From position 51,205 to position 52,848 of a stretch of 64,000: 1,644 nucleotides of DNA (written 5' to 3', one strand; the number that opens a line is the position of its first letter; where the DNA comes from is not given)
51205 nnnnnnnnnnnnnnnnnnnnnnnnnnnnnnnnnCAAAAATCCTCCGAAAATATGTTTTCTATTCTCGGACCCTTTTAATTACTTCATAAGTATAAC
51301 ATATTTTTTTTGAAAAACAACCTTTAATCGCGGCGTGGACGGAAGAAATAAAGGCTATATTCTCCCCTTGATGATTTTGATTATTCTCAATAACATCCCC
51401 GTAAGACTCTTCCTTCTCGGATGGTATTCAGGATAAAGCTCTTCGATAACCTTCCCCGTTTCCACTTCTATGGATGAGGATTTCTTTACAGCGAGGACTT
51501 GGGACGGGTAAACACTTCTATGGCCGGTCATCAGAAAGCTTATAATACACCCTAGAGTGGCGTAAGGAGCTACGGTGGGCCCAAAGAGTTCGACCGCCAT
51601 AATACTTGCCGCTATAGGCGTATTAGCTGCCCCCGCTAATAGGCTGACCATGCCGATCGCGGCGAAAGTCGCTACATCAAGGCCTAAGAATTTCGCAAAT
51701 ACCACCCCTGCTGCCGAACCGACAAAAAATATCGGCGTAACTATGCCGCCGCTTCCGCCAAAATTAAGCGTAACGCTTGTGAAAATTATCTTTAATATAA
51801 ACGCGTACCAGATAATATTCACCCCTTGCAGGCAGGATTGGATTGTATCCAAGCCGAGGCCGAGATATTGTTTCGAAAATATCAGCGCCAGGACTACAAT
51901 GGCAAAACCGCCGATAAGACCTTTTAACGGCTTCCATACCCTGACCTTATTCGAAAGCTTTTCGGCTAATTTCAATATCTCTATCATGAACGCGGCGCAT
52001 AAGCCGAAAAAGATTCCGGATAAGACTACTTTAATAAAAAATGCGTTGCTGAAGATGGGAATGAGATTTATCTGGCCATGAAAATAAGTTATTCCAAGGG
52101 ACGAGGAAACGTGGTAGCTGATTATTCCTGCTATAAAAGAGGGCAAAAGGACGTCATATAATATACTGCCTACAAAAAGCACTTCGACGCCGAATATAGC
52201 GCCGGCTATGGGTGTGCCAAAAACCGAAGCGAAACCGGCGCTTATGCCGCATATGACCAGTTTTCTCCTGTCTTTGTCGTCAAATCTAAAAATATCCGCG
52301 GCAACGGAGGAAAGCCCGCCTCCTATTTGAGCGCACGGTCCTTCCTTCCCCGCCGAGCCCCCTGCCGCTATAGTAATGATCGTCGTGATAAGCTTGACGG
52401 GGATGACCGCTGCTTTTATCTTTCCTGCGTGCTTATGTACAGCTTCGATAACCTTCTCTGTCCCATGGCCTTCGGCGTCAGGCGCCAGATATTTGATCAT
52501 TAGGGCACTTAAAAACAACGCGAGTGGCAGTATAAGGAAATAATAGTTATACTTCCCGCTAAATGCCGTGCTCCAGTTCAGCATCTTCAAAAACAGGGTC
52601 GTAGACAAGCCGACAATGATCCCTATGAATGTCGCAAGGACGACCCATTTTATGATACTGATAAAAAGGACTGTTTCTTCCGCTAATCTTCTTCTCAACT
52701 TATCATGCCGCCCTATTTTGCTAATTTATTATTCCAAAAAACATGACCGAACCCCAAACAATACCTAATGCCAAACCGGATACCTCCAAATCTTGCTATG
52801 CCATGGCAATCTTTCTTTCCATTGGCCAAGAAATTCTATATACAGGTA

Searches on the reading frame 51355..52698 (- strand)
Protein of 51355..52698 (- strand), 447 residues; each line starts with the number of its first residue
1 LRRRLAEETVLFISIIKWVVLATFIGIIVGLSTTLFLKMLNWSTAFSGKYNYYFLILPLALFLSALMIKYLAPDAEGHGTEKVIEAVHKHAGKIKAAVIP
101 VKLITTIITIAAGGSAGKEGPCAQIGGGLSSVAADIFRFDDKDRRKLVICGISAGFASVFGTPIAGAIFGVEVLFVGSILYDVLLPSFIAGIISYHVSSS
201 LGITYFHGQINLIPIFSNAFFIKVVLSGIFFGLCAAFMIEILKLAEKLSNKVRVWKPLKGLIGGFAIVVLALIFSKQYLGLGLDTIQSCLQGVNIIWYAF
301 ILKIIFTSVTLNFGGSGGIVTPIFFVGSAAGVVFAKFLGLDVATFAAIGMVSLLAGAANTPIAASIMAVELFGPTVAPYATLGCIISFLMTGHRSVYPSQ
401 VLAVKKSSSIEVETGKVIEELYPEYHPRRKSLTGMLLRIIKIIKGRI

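Call 61: search_protein_families(library=pfam, proteins=[window:51355-52698:-])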
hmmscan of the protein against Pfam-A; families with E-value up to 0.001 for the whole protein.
window:51355-52698:- (447 aa): 1 family
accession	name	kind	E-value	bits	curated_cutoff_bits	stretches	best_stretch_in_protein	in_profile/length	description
PF00654.25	Voltage_CLC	-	5.9e-77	259.6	24.8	1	61-391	2-345/346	Voltage gated chloride channel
